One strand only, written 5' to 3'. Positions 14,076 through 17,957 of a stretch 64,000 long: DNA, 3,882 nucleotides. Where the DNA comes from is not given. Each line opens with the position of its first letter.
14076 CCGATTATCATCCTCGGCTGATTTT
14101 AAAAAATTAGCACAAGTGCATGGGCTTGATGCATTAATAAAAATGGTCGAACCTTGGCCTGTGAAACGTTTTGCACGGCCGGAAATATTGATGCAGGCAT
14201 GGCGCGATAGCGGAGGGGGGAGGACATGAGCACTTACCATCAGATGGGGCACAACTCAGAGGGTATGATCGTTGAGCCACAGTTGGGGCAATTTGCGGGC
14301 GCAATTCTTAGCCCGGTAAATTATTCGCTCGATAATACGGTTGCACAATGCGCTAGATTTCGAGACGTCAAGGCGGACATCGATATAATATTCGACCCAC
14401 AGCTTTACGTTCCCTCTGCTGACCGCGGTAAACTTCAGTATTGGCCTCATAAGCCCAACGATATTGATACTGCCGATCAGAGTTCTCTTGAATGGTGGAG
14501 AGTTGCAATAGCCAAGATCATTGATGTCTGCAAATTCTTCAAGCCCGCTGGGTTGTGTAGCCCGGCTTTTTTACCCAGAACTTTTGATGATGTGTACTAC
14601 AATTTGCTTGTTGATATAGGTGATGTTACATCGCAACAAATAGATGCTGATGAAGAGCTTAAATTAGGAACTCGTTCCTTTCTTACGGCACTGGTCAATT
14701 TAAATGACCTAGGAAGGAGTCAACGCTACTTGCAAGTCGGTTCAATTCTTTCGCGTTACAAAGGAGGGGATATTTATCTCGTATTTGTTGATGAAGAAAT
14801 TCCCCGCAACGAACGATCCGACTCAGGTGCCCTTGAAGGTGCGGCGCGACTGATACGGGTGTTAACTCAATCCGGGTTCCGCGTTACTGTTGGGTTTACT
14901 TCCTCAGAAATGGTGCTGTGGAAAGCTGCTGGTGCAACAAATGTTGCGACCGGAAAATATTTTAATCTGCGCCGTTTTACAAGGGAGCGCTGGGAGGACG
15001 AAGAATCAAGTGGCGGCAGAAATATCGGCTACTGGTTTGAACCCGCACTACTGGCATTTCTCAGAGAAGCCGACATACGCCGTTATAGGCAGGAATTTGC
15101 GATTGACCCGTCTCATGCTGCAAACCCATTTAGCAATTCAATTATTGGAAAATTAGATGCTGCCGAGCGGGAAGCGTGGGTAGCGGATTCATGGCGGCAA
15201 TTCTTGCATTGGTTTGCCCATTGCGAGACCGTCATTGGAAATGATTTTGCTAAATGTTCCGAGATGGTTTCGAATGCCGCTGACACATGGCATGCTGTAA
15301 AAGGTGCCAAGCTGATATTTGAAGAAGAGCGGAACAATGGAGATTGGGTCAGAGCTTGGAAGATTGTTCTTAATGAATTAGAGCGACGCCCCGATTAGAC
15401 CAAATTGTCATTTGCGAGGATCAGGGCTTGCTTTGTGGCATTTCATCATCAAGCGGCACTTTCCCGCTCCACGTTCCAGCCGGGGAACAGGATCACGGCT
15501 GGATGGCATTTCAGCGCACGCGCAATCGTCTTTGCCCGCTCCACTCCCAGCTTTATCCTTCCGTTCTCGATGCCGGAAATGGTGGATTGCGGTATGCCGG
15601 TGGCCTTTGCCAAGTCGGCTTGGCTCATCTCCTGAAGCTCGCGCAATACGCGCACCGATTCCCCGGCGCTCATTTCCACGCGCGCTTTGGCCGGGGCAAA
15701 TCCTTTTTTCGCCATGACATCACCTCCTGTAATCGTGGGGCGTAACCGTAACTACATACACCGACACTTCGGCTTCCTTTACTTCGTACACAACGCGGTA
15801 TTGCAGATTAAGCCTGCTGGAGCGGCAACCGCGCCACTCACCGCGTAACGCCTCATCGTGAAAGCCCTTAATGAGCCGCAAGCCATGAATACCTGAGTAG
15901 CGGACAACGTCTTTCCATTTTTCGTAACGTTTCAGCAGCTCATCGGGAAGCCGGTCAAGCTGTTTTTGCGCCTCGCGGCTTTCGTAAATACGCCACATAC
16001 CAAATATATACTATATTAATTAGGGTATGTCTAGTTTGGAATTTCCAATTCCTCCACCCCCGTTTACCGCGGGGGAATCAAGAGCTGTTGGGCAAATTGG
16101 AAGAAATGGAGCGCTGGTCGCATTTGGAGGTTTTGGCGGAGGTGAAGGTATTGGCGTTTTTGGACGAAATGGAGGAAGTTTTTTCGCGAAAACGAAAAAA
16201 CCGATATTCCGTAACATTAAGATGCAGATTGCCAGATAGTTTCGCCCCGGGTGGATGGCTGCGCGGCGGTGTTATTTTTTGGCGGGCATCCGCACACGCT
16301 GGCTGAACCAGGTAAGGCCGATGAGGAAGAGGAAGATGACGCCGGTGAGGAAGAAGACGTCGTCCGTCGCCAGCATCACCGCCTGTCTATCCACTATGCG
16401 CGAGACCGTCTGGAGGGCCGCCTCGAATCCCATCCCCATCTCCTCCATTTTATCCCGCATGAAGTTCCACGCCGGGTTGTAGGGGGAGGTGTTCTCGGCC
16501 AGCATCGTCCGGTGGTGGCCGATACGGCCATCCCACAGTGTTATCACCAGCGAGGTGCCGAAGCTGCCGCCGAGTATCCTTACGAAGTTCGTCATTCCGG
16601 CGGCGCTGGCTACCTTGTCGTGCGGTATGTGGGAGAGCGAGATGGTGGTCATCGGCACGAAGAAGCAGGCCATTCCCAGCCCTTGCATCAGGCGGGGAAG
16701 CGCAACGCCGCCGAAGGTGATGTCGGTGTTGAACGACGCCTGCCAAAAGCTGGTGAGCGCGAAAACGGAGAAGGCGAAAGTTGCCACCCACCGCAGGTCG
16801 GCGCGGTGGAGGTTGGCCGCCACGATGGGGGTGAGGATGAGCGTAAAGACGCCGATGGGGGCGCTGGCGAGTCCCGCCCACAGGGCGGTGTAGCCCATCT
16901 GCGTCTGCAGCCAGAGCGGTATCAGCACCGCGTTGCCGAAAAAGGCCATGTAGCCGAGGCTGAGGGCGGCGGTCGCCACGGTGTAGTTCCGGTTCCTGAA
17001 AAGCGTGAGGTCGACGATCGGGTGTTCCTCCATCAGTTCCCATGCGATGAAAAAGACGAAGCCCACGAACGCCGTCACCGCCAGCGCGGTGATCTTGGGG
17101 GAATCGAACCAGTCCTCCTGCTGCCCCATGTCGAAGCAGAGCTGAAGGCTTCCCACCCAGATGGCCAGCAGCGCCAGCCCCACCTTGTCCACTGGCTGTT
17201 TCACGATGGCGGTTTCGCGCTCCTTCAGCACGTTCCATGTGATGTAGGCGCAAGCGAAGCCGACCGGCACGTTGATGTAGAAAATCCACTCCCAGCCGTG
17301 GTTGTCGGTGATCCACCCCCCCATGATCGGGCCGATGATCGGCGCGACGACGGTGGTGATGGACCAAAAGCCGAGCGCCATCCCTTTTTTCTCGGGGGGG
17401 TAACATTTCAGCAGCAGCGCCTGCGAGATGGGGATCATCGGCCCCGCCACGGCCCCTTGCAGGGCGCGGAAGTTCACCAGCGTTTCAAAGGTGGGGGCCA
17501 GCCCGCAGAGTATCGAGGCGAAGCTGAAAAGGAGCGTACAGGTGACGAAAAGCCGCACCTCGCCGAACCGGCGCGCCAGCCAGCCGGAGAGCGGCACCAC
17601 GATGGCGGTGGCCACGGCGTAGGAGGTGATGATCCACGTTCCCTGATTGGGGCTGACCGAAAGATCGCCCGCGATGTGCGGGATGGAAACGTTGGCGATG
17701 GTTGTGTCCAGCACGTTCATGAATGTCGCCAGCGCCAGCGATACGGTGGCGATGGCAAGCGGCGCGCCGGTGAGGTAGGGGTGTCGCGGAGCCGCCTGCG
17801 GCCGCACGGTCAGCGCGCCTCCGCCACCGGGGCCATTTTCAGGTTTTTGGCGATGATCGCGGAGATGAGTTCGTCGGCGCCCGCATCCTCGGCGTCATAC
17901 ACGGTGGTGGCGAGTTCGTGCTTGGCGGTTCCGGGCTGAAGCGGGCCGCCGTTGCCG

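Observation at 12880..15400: Low-GC three-gene operon: PD-(D/E)xK-like protein, bare Hanks Ser/Thr kinase and a 390-aa unknown protein, with its own promoter, next to a HigBA-like module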

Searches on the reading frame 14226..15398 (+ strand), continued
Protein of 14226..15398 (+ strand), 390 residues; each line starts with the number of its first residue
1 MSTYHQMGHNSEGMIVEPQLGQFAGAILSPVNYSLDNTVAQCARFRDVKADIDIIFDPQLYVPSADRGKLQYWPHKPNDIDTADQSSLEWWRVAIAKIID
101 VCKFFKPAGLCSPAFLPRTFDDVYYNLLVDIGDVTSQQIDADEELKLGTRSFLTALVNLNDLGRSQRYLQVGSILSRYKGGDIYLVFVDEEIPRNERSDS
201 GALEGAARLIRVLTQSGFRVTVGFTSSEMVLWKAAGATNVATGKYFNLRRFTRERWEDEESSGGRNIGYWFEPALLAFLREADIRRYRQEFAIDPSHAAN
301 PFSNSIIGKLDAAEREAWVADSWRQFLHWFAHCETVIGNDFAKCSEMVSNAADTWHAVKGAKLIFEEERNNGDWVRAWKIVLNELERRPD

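Call 68: fold_search(model_id=the predicted structure, library=pdb)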
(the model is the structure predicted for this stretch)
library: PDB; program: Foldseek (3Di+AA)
matches with E <= 10: 1412; with E <= 0.001: 81
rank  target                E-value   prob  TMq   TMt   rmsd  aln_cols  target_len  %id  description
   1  7a4k                  2.0e-05  1.00  0.51  0.52   8.1       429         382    8  tRNA-guanine transglycosylase C158S/C281S/Y330C/H333A mutant in complex with tetramethylene sulfoxide (released 2021-06-16)
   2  4htb                  3.4e-05  1.00  0.50  0.52   7.3       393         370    7  tRNA-guanine transglycosylase Y330C mutant in space group C2 (released 2013-11-20)
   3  1s39                  3.9e-05  1.00  0.51  0.54   7.2       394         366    6  CRYSTAL STRUCTURE OF TGT IN COMPLEX WITH 2-aminoquinazolin-4(3H)-one (released 2004-11-16)
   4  7a6d                  4.8e-05  1.00  0.51  0.53   8.2       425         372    8  tRNA-guanine transglycosylase C158S/C281S/Y330C/H333A mutant in complex with rac-trans-4,4-difluorocyclopentane-1,2-diol (released 2021-06-16)
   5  7a4x                  5.6e-05  1.00  0.50  0.52   8.4       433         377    8  tRNA-guanine transglycosylase C158S/C281S/Y330C/H333A mutant in complex with dimethyl sulfoxide (released 2021-06-16)
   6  7b2i_A                7.6e-05  1.00  0.45  0.47   7.9       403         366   10  Heterodimeric tRNA-Guanine Transglycosylase from mouse (released 2021-12-08)
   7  4gh1                  8.4e-05  1.00  0.52  0.56   7.0       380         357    8  tRNA Guanine Transglycosylase in complex with morpholine substituted lin-benzohypoxanthine inhibitor (released 2013-09-04)
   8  5utj                  8.9e-05  1.00  0.52  0.55   6.8       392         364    8  Crystal Structure of TGT in complex with 2,6-dioxy-8-azapurine, 2,6-dioxy-8-azapurine, 2,6-dioxy-8-azapurine (released 2018-03-07)
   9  3bl3                  9.3e-05  1.00  0.50  0.53   7.2       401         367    7  tRNA guanine transglycosylase V233G mutant apo structure (released 2008-12-16)
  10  7a3v                  9.3e-05  1.00  0.50  0.52   8.3       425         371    8  tRNA-guanine transglycosylase C158S/C281S/Y330C/H333A mutant in complex with 3-hydroxysulfolane (released 2021-06-16)
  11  1y5x_A                9.8e-05  1.00  0.51  0.53   7.3       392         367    8  tRNA-guanine Transglycosylase (TGT) in complex with 6-Amino-4-[2-(4-methoxyphenyl)ethyl]-1,7-dihydro-8H-imidazo[4,5-g] (released 2005-12-13)
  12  1q66                  1.1e-04  1.00  0.50  0.53   7.3       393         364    8  CRYSTAL STRUCTURE OF TGT IN COMPLEX WITH 2-AMINO-6-AMINOMETHYL-8-phenylsulfanylmethyl-3H-QUINAZOLIN-4-ONE crystallized a (released 2004-04-13)
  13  4fr1                  1.2e-04  1.00  0.49  0.55   6.9       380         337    8  tRNA-Guanine Transglycosylase cocrystallized with alkine-substituted lin-benzoguanine ligand (released 2013-07-24)
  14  7a0b                  1.2e-04  1.00  0.51  0.52   8.5       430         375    8  tRNA-guanine transglycosylase C158S/C281S/Y330C/H333A mutant in complex with rac-trans-3,4-dihydroxysulfolane (released 2021-06-16)
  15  2pwu                  1.3e-04  1.00  0.51  0.55   6.8       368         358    8  tRNA guanine transglycosylase in complex with guanine (released 2007-10-30)
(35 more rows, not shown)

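Call 84: find_encoding_contigs(protein=P0319, flank=6000, max_places=3)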
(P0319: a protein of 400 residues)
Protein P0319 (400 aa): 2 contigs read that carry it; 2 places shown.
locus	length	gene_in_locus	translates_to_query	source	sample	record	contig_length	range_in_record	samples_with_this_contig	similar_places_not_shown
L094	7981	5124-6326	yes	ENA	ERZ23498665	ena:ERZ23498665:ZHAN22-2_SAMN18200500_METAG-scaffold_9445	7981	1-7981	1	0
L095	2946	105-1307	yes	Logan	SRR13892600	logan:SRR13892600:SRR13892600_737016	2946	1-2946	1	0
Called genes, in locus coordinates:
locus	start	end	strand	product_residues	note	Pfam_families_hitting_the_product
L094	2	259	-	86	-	?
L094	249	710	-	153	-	PF03444:WHD_HrcA (faint)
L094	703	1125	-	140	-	-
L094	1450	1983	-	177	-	-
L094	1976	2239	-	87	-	PF01199:Ribosomal_L34e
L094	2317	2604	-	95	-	-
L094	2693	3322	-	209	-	-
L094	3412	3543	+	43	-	-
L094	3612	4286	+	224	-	-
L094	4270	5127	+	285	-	PF00069:Pkinase, PF07714:PK_Tyr_Ser-Thr, PF03109:ABC1 (weak)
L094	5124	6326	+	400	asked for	-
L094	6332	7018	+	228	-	PF00149:Metallophos, PF12850:Metallophos_2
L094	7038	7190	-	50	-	-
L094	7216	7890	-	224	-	-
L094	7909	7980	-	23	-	?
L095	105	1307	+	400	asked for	-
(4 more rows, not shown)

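Call 85: find_encoding_contigs(protein=P0296, flank=6000, max_places=3)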
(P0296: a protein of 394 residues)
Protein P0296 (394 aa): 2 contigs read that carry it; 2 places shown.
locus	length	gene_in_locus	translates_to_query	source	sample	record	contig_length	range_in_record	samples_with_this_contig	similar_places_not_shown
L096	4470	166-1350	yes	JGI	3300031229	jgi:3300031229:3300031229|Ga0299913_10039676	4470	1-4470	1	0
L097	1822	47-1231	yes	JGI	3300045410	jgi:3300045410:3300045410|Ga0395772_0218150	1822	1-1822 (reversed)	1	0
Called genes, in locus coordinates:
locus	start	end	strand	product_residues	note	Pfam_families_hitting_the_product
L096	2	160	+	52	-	?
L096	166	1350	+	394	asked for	-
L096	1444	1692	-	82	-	-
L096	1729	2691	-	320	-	PF08240:ADH_N, PF00107:ADH_zinc_N, PF13602:ADH_zinc_N_2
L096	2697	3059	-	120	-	PF00190:Cupin_1 (weak), PF01050:MannoseP_isomer, PF02311:AraC_binding, PF07883:Cupin_2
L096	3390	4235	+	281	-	-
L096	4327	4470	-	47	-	?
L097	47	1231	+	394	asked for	-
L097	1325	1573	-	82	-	-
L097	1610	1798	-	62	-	PF13602:ADH_zinc_N_2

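Call 91: search_protein_families(library=padloc, alignment_id=A1, max_evalue=0.01)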
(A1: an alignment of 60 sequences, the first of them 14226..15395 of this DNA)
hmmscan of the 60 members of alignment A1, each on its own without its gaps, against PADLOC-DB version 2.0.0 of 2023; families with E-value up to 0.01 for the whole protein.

A. member 1, window:14226-15395:+ (390 aa): 0 families

B. families by the number of members that match (of 60 scanned): 1 family
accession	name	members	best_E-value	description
PDLC02221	Upx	1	0.0093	-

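Call 93: search_protein_families(library=phrogs, proteins=[window:14226-15395:+], max_evalue=0.01)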
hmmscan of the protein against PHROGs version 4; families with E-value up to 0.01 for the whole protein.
window:14226-15395:+ (390 aa): 0 families

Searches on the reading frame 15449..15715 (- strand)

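Call 3: search_protein_families(library=pfam, proteins=[window:15449-15715:-], max_evalue=1)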
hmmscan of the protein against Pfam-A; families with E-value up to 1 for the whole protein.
window:15449-15715:- (88 aa): 23 families
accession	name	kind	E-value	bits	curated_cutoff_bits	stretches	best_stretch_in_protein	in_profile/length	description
PF01381.28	HTH_3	-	6.8e-16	58.5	23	1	22-73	2-53/55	Helix-turn-helix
PF13560.12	HTH_31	-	6.5e-10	39.6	27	1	18-73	3-59/64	Helix-turn-helix domain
PF13443.12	HTH_26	-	1e-08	35.7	22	1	22-73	3-55/63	Cro/C1-type HTH DNA-binding domain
PF12844.13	HTH_19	-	2.9e-06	27.5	30.2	1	18-69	1-52/64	Helix-turn-helix domain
PF13413.12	HTH_25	-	0.00015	22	24.6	1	24-55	5-36/62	Helix-turn-helix domain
PF13744.12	HTH_37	-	0.0011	19.1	27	1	20-55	22-57/80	Helix-turn-helix domain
PF04545.22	Sigma70_r4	-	0.0028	17.6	24.1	1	23-50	14-41/50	Sigma-70, region 4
PF04218.19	CENP-B_N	-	0.0032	17.5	21.2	1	26-52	18-45/53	CENP-B N-terminal DNA-binding domain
PF13412.12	HTH_24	-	0.0037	17.3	21.9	1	22-47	7-35/48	Winged helix-turn-helix DNA-binding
PF01022.26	HTH_5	-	0.004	17.4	22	1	22-47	9-33/47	Bacterial regulatory protein, arsR family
PF08281.18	Sigma70_r4_2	-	0.004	17.2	25.7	1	23-46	20-43/54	Sigma-70, region 4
PF13936.12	HTH_38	-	0.0088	16.2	27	0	62-75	24-37/44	Helix-turn-helix domain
PF12840.13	HTH_20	-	0.0092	16.4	27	1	22-47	8-36/51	Helix-turn-helix domain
PF09339.16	HTH_IclR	-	0.01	16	22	1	25-47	13-36/52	IclR helix-turn-helix domain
PF13384.12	HTH_23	-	0.014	15.6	24.6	1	22-47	9-35/50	Homeodomain-like domain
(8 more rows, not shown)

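Call 4: search_protein_families(library=padloc, proteins=[window:15449-15715:-], max_evalue=1)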
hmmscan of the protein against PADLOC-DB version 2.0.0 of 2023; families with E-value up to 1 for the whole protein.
window:15449-15715:- (88 aa): 19 families
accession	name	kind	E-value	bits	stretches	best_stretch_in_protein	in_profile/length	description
PDLC02926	HTH_VI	-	1.2e-09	36.3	1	18-78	3-63/92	-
PDLC03953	RmrA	-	3.4e-08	31.1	1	15-69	4-58/373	-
PDLC04142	capH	-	7e-08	31.5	1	14-72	4-60/103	capH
PDLC03665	Control_protein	-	7e-07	27.4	1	12-73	4-66/77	control protein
PDLC03954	RmrA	-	2e-06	25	1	14-73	8-67/380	-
PDLC03949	RmrA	-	4.9e-05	20.4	1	21-72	7-58/363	-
PDLC03536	REase_II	-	0.00054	17.7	1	20-70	14-64/237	Type II restriction enzyme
PDLC03951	RmrA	-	0.00079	16.5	1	17-75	9-67/400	-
PDLC03664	Control_protein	-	0.001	17.5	1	18-73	15-70/74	control protein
PDLC04133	mad1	-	0.0014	16.9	1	28-50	4-26/60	mads_1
PDLC03946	RmrA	-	0.0016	15.3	1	20-69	6-55/357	-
PDLC03944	RmrA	-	0.002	15.2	1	18-69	8-59/384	-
PDLC04775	PDC-M69A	-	0.0033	15.9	1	18-71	9-62/113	-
PDLC03666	Control_protein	-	0.0041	15.5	1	18-69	8-59/77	control protein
PDLC03945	RmrA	-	0.0048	14.1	1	15-66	1-52/394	-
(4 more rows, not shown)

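Call 5: search_protein_families(library=ncbifam, proteins=[window:15449-15715:-], max_evalue=1)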
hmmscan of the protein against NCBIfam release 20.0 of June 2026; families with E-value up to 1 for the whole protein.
window:15449-15715:- (88 aa): 27 families (the best 25 are shown)
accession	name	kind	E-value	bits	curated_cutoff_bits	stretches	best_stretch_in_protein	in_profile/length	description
TIGR03070.1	couple_hipB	subfamily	3.1e-07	30.3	71.65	1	18-66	4-52/58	type II toxin-antitoxin system Y4mF family antitoxin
NF047948.1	male_kill_WMK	equivalog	3.3e-07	30.1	300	1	14-86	3-74/300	WO male-killing family protein Wmk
NF006015.0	PRK08154.1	subfamily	1.7e-06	27.4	204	1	9-76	23-90/314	anaerobic benzoate catabolism transcriptional regulator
NF007257.0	PRK09706.1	subfamily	1.1e-05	25.2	101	1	17-77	6-66/135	transcriptional repressor DicA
TIGR00270.2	TIGR00270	equivalog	1.5e-05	24.9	110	1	18-69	77-128/159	multiprotein bridging factor aMBF1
NF041951.1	phage_RstR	subfamily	2.6e-05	24.4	80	1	15-70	1-56/108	RstR family transcriptional repressor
NF007271.0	PRK09726.1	equivalog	0.00011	22.1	79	1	20-52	16-48/88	type II toxin-antitoxin system antitoxin HipB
TIGR02607.1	antidote_HigA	equivalog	0.0002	21.2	47.7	1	18-74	8-65/81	HigA family addiction module antitoxin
TIGR02612.1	mob_myst_A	hypoth_equivalog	0.00042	20.2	122.6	1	20-78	29-89/150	mobile mystery protein A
NF006328.0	PRK08558.1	equivalog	0.00061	19.5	184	1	19-69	12-63/238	adenine phosphoribosyltransferase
TIGR03830.1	CxxCG_CxxCG_HTH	subfamily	0.00063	19.5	61.8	1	14-72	63-120/127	type II TA system antitoxin MqsA family protein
NF010465.0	PRK13890.1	equivalog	0.0011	19.1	96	1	22-76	12-64/121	conjugal transfer protein TrbA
NF007408.0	PRK09943.1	equivalog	0.0025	17.4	211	1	14-58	5-49/185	HTH-type transcriptional regulator PuuR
TIGR02937.1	sigma70-ECF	superfamily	0.0041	16.8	42.9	1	22-50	126-154/165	sigma-70 family RNA polymerase sigma factor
NF052239.1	antitox_spr1629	equivalog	0.005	16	335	1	15-66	1-52/377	spr1629 family repressor/antitoxin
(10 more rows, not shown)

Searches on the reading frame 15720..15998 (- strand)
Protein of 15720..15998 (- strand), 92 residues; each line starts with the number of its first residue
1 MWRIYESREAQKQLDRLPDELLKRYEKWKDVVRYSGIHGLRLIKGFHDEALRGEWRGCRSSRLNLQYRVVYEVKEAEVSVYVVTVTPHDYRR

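Call 3: search_protein_families(library=pfam, proteins=[window:15720-15998:-], max_evalue=1)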
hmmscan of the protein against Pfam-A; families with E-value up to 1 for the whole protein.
window:15720-15998:- (92 aa): 4 families
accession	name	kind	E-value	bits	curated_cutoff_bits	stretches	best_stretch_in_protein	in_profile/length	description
PF05016.21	ParE_toxin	-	0.0011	20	23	1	7-88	4-85/89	ParE toxin of type II toxin-antitoxin system, parDE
PF05015.19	HigB-like_toxin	-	0.0021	18.9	27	1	35-82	40-88/91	RelE-like toxin of type II toxin-antitoxin system HigB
PF15738.11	YafQ_toxin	-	0.0066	17.1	30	1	10-88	9-83/88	Bacterial toxin of type II toxin-antitoxin system, YafQ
PF06769.20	YoeB_toxin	-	0.01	16.3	27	1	49-80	42-73/80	YoeB-like toxin of bacterial type II toxin-antitoxin system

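Call 4: search_protein_families(library=padloc, proteins=[window:15720-15998:-], max_evalue=1)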
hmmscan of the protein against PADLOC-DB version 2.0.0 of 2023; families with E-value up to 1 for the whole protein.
window:15720-15998:- (92 aa): 0 families

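Call 5: search_protein_families(library=ncbifam, proteins=[window:15720-15998:-], max_evalue=1)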
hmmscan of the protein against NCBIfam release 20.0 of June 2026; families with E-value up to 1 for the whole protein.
window:15720-15998:- (92 aa): 3 families
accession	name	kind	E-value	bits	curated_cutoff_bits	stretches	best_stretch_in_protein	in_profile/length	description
TIGR02385.1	RelE_StbE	subfamily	1.5e-08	35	27.9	1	7-88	5-84/88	type II toxin-antitoxin system mRNA interferase toxin, RelE/StbE family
TIGR02116.1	toxin_Txe_YoeB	equivalog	7.2e-06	26.1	51.8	1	49-82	42-75/80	Txe/YoeB family addiction module toxin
TIGR00053.1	TIGR00053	subfamily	2.6e-05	24.8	87.25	1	9-89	5-88/92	YafQ family addiction module toxin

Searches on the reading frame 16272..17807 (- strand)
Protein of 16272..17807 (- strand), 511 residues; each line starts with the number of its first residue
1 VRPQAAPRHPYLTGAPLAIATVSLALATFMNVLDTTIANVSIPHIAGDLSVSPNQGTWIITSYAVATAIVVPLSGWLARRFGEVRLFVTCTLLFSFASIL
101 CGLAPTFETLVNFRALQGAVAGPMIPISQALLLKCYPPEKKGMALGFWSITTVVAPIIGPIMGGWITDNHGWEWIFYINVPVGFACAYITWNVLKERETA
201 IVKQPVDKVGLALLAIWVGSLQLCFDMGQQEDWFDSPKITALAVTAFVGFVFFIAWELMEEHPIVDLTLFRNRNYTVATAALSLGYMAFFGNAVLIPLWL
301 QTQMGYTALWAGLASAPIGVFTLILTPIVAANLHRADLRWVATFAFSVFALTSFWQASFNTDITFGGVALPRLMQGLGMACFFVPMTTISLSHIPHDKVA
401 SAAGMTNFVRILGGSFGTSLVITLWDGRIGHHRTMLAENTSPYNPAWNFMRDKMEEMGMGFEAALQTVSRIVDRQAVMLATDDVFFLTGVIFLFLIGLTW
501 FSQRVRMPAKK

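Call 83: search_protein_families(library=pfam, proteins=[window:16272-17807:-], max_evalue=0.00001)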
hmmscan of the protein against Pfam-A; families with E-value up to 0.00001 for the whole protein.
window:16272-17807:- (511 aa): 2 families
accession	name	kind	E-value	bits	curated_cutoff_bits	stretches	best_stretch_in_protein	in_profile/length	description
PF07690.21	MFS_1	-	3.5e-55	187.8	33.4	1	24-418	1-347/347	Major Facilitator Superfamily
PF06609.19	TRI12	-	1.3e-10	40.8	23.2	1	19-277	46-313/599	Fungal trichothecene efflux pump (TRI12)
